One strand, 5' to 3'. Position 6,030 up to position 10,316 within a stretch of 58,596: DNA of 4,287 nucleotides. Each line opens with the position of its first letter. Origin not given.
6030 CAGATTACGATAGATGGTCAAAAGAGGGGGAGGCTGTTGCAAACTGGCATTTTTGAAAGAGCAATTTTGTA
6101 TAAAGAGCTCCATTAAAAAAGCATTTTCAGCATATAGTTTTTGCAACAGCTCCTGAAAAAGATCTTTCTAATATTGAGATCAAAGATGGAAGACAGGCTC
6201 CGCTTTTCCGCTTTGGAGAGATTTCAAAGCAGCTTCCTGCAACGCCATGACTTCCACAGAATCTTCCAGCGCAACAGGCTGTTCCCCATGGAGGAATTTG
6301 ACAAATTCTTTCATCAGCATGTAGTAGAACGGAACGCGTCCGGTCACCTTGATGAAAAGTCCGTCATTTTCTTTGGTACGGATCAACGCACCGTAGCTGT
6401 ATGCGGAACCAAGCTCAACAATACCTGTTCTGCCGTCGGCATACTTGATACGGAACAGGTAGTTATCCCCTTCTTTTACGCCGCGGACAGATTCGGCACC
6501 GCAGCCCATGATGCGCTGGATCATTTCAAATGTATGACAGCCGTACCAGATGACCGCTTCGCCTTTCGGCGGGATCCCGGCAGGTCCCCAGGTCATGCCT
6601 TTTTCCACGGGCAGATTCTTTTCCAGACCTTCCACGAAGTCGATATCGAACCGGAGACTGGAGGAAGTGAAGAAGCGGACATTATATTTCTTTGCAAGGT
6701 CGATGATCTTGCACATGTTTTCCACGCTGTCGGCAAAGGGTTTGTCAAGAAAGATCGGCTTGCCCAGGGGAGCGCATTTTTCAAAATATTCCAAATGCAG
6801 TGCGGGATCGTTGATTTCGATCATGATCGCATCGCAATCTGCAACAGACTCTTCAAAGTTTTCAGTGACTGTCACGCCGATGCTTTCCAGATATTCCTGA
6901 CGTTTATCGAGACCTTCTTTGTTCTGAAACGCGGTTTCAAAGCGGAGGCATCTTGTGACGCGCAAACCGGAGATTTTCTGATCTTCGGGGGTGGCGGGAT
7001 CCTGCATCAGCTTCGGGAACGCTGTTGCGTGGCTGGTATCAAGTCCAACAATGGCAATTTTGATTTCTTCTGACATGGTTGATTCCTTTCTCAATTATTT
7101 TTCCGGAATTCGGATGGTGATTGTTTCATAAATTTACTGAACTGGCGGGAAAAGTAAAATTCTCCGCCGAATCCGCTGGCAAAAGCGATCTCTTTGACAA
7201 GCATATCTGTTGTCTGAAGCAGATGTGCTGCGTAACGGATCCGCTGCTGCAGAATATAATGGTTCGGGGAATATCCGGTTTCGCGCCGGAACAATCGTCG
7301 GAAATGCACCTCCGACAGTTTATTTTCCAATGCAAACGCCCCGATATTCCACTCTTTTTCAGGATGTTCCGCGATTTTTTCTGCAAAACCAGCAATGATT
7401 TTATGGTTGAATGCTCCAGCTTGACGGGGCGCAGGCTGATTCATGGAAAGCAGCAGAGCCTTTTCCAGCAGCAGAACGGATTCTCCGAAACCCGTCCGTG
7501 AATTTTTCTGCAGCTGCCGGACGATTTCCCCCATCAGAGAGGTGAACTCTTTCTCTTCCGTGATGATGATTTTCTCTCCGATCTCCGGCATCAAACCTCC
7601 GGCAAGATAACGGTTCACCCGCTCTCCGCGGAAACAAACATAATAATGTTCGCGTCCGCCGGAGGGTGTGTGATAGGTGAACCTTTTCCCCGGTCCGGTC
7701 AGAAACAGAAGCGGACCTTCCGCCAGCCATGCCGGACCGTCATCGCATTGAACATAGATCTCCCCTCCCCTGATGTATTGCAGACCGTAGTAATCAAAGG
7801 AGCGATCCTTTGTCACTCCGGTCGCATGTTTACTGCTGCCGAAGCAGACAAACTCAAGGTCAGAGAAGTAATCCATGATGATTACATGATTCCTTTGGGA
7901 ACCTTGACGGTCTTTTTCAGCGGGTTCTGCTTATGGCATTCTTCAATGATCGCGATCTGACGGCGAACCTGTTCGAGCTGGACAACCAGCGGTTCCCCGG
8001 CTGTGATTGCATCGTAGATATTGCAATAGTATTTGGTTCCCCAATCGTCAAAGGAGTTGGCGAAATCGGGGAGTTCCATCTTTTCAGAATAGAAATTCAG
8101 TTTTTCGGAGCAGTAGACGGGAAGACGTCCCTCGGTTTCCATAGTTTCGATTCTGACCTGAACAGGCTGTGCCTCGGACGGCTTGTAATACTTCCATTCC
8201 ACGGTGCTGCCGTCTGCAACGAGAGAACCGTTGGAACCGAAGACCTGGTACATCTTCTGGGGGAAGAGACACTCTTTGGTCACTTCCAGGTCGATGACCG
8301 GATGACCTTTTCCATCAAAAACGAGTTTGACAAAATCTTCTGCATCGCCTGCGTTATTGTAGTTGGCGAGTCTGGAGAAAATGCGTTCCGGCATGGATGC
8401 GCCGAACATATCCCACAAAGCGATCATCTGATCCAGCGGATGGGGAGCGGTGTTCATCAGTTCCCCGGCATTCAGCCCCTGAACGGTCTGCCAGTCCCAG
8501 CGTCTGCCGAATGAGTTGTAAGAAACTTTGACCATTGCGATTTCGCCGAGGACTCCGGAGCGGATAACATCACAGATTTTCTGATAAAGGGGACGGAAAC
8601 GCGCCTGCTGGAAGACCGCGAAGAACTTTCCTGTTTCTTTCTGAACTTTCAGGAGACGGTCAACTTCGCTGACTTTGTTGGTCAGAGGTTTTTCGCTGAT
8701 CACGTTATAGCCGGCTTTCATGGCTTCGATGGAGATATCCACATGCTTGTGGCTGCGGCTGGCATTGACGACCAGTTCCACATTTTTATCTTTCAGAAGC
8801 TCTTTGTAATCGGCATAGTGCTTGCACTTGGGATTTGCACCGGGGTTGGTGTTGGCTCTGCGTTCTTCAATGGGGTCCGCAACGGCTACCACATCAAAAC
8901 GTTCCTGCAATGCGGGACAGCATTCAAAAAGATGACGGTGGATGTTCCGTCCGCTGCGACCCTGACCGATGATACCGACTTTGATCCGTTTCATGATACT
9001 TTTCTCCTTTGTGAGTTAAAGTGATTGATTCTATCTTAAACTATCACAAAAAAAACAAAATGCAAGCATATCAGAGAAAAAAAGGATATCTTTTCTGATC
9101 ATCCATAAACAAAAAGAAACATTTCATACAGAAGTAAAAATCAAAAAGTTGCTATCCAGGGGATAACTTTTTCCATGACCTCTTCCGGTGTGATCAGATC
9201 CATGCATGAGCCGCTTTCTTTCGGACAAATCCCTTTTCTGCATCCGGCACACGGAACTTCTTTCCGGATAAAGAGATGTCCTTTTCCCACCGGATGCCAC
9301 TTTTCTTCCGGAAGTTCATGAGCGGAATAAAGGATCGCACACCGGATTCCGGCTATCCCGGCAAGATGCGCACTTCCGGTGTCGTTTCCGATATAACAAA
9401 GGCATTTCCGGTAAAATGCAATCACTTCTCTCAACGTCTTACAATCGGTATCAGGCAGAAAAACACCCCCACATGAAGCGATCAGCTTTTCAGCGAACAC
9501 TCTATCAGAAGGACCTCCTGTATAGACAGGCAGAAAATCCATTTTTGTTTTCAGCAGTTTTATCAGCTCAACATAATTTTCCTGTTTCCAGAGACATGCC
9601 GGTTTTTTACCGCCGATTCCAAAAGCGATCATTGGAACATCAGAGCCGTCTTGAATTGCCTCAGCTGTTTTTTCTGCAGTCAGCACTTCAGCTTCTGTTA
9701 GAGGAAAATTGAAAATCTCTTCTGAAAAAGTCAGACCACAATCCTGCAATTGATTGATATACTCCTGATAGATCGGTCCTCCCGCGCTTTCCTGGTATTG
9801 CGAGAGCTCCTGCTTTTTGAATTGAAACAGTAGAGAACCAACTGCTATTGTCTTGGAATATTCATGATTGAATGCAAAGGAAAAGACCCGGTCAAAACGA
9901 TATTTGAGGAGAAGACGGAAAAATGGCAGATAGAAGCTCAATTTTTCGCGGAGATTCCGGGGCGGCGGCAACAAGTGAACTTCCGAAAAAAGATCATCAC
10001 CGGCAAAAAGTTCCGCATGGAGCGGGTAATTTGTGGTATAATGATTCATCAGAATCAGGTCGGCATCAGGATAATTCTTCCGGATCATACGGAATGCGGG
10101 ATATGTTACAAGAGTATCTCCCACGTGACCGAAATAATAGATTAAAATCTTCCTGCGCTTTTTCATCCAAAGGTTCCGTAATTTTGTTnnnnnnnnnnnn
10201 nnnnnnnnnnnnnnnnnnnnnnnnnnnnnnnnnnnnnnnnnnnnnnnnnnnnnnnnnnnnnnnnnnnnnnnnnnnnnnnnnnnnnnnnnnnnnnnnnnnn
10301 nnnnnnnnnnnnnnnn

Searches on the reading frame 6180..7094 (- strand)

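Call 31: search_protein_families(library=pfam, proteins=[window:6180-7094:-], max_evalue=0.001)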
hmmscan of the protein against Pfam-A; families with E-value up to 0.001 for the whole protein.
window:6180-7094:- (304 aa): 1 family
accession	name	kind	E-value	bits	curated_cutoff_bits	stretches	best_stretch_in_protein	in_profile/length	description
PF01408.29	GFO_IDH_MocA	-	2e-09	38.6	24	1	63-142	37-117/120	Oxidoreductase family, NAD-binding Rossmann fold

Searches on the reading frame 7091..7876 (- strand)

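Call 31: search_protein_families(library=pfam, proteins=[window:7091-7876:-], max_evalue=0.001)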
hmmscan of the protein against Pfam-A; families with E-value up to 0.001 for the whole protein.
window:7091-7876:- (261 aa): 3 families
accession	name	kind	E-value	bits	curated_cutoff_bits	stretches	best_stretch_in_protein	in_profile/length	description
PF12833.13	HTH_18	-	1e-20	74.3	33.6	1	186-259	6-79/80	Helix-turn-helix domain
PF00165.29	HTH_AraC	-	3.3e-17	62.6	26.6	2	220-259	1-42/42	Bacterial regulatory helix-turn-helix proteins, AraC family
PF02311.25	AraC_binding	-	2.4e-08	34.2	21.1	1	21-133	15-129/135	AraC-like ligand binding domain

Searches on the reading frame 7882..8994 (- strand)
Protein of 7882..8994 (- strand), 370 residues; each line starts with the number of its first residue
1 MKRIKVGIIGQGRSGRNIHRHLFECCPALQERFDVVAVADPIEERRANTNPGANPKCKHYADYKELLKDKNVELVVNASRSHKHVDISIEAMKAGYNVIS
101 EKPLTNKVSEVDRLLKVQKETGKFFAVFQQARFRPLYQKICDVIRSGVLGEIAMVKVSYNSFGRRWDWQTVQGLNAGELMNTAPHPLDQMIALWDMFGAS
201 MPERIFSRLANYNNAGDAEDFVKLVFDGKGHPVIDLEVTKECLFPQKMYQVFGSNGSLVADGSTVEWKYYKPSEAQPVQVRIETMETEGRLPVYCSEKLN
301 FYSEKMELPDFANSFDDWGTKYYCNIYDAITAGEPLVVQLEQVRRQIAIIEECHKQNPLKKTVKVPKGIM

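Call 31: search_protein_families(library=pfam, proteins=[window:7882-8994:-], max_evalue=0.001)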
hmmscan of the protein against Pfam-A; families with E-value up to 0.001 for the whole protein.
window:7882-8994:- (370 aa): 3 families
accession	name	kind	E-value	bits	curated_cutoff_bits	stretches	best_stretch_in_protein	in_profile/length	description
PF01408.29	GFO_IDH_MocA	-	4.5e-20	73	24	1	4-127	1-118/120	Oxidoreductase family, NAD-binding Rossmann fold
PF02894.22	GFO_IDH_MocA_C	-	7.8e-13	49.2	22.9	1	144-364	4-217/218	Oxidoreductase family, C-terminal alpha/beta domain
PF22725.1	GFO_IDH_MocA_C3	-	1.2e-12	48.3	27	1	137-259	1-124/124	GFO/IDH/MocA C-terminal domain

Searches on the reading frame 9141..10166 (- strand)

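Call 31: search_protein_families(library=pfam, proteins=[window:9141-10166:-], max_evalue=0.001)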
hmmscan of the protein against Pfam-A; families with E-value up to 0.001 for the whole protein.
window:9141-10166:- (341 aa): 1 family
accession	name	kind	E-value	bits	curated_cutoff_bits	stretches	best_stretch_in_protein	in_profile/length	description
PF01075.23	Glyco_transf_9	-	7.7e-09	35.7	22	1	152-315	76-242/247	Glycosyltransferase family 9 (heptosyltransferase)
